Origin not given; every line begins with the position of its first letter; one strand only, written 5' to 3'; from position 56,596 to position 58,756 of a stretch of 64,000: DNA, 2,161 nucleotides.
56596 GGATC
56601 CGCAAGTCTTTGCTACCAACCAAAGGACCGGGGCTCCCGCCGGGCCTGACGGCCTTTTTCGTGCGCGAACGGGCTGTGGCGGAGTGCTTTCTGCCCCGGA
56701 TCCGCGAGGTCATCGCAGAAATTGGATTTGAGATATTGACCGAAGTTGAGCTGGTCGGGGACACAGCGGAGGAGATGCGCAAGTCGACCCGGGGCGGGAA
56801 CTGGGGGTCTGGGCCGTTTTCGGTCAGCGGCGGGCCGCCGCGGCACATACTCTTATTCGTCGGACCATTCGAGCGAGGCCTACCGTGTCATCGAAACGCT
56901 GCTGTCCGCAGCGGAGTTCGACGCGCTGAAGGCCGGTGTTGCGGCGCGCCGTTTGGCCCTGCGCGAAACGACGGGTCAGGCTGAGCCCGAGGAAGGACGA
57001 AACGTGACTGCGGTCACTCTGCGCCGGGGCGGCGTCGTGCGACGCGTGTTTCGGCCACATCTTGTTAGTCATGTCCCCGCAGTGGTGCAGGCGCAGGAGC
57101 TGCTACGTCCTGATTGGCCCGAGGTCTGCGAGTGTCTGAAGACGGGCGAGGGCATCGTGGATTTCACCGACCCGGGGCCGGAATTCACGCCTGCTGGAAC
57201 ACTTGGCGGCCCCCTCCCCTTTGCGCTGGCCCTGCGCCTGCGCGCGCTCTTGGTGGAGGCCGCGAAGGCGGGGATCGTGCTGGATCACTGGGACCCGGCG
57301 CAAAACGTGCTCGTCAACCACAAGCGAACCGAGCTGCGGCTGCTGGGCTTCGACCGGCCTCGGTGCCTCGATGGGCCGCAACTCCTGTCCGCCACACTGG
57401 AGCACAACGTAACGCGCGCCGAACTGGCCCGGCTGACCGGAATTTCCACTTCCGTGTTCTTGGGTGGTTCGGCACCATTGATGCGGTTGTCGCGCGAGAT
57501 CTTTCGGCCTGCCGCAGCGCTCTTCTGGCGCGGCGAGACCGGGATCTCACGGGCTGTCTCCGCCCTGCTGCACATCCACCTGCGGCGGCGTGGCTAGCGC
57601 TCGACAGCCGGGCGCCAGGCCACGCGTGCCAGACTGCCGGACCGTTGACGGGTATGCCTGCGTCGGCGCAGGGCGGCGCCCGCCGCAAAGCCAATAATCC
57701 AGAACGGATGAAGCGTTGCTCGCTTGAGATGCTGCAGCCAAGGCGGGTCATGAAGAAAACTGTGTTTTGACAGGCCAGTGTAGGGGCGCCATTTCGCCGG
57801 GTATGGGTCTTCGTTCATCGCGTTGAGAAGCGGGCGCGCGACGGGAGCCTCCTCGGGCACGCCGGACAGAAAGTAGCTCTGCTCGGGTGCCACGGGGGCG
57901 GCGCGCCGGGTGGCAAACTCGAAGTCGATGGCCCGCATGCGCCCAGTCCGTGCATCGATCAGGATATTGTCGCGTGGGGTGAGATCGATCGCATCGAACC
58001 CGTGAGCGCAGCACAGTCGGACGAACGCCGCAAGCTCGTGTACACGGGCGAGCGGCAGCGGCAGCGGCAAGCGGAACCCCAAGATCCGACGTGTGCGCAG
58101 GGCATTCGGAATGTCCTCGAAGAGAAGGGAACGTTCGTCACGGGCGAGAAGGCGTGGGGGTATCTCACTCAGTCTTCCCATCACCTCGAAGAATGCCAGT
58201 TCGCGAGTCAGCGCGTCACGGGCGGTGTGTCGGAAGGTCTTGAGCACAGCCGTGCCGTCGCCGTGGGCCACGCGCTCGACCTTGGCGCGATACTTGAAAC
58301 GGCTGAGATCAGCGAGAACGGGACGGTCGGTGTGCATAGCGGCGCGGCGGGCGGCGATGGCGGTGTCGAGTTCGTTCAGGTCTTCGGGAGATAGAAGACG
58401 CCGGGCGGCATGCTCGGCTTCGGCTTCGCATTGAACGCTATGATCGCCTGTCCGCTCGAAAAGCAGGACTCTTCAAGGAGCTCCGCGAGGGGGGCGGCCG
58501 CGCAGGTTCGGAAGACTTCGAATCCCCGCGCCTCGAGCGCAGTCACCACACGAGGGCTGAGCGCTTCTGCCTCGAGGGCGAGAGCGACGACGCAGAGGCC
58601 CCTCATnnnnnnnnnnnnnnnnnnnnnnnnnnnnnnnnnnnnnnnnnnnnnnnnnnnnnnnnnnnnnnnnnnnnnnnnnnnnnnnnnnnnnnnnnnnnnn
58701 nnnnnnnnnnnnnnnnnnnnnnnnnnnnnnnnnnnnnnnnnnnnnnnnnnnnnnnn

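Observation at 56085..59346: Two convergent, paralogous NTase-like + kinase-like modules embedded in the polysaccharide island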

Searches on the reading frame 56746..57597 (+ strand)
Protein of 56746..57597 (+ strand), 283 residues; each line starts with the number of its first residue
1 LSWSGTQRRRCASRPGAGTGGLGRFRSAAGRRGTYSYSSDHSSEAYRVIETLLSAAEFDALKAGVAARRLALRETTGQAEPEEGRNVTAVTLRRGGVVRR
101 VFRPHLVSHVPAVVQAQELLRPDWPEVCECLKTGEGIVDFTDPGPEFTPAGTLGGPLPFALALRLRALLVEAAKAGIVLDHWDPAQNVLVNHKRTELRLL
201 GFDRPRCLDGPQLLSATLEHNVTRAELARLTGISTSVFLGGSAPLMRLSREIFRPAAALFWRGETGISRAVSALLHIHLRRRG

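Call 3: search_protein_families(library=pfam, proteins=[window:56746-57597:+], max_evalue=1)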
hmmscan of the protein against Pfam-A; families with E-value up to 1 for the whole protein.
window:56746-57597:+ (283 aa): 0 families

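Call 4: search_protein_families(library=ncbifam, proteins=[window:56746-57597:+], max_evalue=1)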
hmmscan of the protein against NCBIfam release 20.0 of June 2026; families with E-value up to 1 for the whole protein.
window:56746-57597:+ (283 aa): 1 family
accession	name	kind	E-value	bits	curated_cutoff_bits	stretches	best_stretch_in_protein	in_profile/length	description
NF046056.1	BPTD_3102_fam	hypoth_equivalog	0.003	17.4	200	1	32-115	97-179/207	BPTD_3102 family carboxylase-like protein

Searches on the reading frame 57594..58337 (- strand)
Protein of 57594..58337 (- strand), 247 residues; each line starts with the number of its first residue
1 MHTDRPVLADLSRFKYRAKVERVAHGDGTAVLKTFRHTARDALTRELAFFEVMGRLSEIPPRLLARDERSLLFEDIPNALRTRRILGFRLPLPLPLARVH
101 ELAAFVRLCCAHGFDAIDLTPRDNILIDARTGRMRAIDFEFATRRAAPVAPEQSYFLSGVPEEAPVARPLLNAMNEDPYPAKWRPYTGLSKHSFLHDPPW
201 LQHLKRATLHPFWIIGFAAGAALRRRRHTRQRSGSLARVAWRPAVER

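Call 3: search_protein_families(library=pfam, proteins=[window:57594-58337:-], max_evalue=1)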
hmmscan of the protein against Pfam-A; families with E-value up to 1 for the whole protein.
window:57594-58337:- (247 aa): 0 families

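Call 4: search_protein_families(library=ncbifam, proteins=[window:57594-58337:-], max_evalue=1)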
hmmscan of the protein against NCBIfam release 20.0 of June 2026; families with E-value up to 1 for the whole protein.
window:57594-58337:- (247 aa): 0 families

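Call 7: search_solved_structures(query=window:57594-58337:-, max_evalue=10)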
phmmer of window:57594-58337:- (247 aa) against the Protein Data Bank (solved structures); distinct sequences matched with E-value up to 10: 1.
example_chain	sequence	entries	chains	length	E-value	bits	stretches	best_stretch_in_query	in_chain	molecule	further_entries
1gii_A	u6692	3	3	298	0.79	12.4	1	67-149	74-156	CELL DIVISION PROTEIN KINASE 2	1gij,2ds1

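Call 84: search_protein_families(library=padloc, proteins=[window:57594-58337:-], max_evalue=0.01)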
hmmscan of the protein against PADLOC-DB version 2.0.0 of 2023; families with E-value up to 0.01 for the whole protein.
window:57594-58337:- (247 aa): 0 families

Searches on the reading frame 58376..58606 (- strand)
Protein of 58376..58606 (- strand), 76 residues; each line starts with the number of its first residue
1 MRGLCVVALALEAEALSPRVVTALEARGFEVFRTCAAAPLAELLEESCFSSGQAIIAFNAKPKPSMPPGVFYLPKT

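Call 3: search_protein_families(library=pfam, proteins=[window:58376-58606:-], max_evalue=1)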
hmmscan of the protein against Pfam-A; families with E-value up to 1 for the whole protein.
window:58376-58606:- (76 aa): 0 families

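Call 4: search_protein_families(library=ncbifam, proteins=[window:58376-58606:-], max_evalue=1)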
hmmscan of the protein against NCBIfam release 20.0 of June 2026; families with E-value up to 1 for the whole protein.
window:58376-58606:- (76 aa): 0 families

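Call 80: find_encoding_contigs(protein=window:58376-58606:-, flank=4000, max_places=5)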
Protein window:58376-58606:- (76 aa): no gene with exactly this product is on record in the collection.
